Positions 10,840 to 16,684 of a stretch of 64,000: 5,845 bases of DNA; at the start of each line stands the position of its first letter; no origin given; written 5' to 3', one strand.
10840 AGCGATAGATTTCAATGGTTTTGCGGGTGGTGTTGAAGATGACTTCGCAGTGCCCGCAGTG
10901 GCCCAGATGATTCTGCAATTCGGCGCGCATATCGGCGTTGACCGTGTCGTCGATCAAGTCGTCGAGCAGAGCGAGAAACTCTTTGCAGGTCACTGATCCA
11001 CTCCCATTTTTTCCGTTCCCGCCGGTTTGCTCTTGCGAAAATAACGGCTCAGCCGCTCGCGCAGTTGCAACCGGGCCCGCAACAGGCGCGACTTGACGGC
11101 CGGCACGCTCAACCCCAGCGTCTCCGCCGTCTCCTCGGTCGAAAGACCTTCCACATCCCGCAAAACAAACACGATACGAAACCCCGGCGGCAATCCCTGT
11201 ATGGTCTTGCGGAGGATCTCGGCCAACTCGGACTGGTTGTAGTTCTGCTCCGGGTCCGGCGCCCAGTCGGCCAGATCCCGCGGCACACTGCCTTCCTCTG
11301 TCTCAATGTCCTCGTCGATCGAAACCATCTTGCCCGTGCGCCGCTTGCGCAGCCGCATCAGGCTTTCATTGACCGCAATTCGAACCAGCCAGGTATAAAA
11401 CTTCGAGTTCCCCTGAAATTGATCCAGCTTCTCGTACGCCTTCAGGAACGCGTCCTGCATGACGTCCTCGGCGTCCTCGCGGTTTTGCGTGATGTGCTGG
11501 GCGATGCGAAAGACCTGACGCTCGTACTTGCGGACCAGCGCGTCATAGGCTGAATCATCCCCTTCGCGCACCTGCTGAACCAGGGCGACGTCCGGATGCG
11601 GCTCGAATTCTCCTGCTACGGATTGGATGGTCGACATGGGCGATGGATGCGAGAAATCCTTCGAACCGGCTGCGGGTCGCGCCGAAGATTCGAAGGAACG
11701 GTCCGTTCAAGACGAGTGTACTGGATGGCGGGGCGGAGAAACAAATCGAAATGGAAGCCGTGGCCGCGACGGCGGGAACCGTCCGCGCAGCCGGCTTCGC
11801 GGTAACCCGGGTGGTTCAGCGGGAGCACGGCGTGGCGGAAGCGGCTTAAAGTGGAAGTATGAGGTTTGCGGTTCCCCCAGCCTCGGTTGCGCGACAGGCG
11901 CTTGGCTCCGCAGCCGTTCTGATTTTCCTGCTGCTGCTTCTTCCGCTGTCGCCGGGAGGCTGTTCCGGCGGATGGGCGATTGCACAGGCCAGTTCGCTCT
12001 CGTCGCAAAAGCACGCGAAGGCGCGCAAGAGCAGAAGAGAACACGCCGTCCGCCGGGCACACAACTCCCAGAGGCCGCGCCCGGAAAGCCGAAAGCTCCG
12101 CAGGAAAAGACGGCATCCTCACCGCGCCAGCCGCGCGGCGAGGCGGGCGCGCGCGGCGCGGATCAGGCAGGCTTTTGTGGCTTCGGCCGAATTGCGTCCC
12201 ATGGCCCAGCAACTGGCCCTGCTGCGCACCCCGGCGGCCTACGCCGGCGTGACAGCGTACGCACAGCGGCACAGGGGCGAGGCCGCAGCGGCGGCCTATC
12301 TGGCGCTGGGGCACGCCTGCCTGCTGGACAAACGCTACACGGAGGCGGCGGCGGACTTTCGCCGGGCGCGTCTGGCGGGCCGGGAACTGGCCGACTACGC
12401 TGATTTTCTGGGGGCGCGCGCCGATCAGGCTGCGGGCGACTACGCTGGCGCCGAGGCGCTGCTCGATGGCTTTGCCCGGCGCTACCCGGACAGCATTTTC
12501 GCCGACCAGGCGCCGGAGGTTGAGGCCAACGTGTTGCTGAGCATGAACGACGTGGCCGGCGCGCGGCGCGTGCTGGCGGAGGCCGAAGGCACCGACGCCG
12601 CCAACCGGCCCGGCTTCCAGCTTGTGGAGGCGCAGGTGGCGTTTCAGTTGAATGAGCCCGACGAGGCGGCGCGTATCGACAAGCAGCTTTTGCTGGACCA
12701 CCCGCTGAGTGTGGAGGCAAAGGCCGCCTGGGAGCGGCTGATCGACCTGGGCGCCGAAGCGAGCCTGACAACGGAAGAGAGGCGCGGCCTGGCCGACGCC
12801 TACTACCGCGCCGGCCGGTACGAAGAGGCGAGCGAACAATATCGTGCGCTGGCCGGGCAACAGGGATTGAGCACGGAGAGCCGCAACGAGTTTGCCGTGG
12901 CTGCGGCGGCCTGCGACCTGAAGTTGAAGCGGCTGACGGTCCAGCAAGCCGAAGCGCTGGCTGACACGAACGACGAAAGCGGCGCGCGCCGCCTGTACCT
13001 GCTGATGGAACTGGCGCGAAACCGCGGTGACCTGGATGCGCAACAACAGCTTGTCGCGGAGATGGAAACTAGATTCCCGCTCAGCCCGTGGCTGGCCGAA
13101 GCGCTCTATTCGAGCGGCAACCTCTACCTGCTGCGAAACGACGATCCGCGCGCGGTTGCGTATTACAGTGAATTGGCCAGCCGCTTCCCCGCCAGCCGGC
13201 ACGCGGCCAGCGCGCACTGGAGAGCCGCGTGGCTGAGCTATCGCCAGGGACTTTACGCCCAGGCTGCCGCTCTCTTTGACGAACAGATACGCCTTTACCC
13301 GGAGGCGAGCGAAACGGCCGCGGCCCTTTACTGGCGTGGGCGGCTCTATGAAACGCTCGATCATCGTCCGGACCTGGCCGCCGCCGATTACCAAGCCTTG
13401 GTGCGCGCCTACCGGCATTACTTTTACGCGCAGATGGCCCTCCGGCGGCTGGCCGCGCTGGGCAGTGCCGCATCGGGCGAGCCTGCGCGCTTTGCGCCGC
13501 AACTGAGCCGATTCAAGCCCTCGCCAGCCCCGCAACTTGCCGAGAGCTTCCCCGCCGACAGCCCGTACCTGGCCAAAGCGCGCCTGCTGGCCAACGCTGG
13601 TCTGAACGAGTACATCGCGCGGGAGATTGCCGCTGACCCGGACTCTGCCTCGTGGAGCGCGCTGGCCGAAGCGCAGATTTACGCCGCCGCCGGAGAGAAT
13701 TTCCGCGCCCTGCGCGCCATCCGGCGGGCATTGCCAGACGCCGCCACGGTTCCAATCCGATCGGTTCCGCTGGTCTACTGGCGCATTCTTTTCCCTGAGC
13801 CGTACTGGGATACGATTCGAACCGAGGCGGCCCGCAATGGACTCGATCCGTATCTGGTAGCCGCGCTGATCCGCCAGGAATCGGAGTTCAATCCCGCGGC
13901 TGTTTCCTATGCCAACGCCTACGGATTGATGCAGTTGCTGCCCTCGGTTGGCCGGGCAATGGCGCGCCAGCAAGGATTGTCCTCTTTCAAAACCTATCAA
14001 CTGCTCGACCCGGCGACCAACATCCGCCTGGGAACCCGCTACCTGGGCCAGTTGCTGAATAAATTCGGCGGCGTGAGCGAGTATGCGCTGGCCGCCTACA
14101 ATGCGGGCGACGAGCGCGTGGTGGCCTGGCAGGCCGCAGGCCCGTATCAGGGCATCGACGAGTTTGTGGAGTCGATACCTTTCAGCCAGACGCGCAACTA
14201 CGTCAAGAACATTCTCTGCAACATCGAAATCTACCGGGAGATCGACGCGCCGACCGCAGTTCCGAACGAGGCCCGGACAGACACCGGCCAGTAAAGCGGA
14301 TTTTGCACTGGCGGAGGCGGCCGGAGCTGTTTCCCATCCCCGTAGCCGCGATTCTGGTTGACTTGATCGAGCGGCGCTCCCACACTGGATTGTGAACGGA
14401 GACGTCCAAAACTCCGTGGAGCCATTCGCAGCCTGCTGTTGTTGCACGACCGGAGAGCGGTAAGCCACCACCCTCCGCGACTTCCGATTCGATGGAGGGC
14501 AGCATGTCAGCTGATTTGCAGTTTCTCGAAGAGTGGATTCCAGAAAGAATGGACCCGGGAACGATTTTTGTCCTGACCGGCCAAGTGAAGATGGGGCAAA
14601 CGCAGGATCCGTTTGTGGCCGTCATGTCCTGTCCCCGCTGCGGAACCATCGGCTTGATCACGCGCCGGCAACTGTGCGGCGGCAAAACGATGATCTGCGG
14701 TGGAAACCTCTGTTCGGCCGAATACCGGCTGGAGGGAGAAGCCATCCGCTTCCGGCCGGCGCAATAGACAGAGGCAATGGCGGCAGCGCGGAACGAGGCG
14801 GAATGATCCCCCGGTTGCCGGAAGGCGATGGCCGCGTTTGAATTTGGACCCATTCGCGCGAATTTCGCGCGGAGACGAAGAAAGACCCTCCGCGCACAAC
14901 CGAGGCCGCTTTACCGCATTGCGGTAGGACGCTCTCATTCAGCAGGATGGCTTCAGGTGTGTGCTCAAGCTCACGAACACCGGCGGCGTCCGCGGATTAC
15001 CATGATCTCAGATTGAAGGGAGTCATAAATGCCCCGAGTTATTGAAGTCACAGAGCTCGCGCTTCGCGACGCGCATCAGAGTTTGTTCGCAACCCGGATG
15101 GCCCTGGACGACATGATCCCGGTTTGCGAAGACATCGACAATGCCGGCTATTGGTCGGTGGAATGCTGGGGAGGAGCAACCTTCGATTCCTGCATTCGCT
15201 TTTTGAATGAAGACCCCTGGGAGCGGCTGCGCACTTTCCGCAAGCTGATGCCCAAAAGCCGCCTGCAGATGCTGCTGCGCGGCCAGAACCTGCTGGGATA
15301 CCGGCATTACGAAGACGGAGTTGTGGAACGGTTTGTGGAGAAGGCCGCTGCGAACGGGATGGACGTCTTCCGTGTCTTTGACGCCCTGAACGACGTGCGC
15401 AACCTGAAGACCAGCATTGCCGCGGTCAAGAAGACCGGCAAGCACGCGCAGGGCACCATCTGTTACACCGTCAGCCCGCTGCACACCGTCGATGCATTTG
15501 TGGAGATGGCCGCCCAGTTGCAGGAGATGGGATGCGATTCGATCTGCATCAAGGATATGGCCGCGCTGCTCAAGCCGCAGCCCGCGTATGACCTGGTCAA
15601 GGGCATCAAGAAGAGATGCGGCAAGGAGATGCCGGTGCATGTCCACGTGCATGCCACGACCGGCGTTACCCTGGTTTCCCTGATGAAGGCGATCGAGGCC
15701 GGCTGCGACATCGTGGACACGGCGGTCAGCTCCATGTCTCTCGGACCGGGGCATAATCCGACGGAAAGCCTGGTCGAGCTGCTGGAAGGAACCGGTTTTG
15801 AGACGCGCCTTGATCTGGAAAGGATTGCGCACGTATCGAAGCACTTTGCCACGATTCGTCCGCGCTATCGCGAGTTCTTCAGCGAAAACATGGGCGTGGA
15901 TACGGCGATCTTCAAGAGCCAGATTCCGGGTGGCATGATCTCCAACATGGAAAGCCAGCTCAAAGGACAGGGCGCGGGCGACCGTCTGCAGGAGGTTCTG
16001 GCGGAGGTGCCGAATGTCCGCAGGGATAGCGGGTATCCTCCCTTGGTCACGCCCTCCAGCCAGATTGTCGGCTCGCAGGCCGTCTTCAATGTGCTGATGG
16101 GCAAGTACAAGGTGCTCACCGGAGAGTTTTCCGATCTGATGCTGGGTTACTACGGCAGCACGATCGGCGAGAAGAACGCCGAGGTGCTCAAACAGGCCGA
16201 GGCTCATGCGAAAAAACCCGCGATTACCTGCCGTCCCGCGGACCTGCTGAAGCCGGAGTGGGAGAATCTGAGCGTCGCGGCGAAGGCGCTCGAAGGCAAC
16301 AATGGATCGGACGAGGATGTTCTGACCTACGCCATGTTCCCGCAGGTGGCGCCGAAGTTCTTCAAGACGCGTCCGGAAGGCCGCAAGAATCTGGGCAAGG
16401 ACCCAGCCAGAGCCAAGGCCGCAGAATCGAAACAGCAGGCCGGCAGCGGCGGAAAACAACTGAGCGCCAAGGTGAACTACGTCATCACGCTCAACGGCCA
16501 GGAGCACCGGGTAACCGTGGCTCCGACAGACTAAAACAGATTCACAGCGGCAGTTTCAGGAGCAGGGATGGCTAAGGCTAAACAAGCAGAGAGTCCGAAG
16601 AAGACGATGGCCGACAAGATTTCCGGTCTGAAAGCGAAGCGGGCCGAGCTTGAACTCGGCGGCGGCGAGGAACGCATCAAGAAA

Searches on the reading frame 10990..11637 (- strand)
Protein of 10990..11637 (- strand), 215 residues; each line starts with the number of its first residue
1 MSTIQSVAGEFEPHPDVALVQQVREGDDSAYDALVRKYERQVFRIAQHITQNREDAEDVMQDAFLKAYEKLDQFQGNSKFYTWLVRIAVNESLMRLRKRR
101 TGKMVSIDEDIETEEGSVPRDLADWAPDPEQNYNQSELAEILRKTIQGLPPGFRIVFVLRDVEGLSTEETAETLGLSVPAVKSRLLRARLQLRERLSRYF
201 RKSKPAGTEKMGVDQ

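Call 35: search_protein_families(library=pfam, proteins=[window:10990-11637:-], max_evalue=0.00001)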
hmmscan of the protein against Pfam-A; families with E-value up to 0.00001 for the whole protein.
window:10990-11637:- (215 aa): 4 families
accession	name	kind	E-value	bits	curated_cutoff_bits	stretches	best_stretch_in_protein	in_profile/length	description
PF04542.20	Sigma70_r2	-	2.3e-20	72.6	24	1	34-100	1-69/71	Sigma-70 region 2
PF08281.18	Sigma70_r4_2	-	5.9e-16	58.3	25.7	1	140-192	2-54/54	Sigma-70, region 4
PF07638.17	Sigma70_ECF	-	7.1e-14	52.6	21.1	1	19-196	7-183/185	ECF sigma factor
PF04545.22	Sigma70_r4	-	6e-10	38.9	24.1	1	146-194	2-50/50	Sigma-70, region 4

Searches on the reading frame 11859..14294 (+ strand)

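Call 35: search_protein_families(library=pfam, proteins=[window:11859-14294:+], max_evalue=0.00001)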
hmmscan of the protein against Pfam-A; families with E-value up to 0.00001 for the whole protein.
window:11859-14294:+ (811 aa): 2 families
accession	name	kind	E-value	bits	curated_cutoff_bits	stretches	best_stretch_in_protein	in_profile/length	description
PF01464.25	SLT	-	1.1e-29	102.8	21.3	1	652-760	2-107/117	Transglycosylase SLT domain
PF13525.12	YfiO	-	1e-07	32.4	25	1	414-531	6-133/203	Outer membrane lipoprotein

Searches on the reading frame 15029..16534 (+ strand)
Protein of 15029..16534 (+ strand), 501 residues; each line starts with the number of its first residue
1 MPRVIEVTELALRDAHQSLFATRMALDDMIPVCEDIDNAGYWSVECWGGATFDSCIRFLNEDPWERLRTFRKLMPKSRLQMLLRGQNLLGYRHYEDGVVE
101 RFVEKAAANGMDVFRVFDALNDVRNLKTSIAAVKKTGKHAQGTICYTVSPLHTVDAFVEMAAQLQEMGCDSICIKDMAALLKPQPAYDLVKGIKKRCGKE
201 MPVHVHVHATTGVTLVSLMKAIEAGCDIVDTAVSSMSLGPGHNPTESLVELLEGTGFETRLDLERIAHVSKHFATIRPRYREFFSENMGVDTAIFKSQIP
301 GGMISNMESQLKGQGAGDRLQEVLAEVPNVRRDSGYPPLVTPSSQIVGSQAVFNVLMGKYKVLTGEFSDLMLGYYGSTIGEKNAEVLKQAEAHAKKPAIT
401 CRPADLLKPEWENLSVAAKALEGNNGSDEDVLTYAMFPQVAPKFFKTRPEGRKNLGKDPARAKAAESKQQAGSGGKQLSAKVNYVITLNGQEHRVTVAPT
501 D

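Call 35: search_protein_families(library=pfam, proteins=[window:15029-16534:+], max_evalue=0.00001)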
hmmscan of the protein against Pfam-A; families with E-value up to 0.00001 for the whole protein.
window:15029-16534:+ (501 aa): 2 families
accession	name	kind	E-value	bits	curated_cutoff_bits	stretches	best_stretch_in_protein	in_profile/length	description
PF02436.23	PYC_OADA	-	2.7e-51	174.6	27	1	294-460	1-166/201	Conserved carboxylase domain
PF00682.25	HMGL-like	-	1.4e-15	57.9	29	1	124-271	113-258/260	HMGL-like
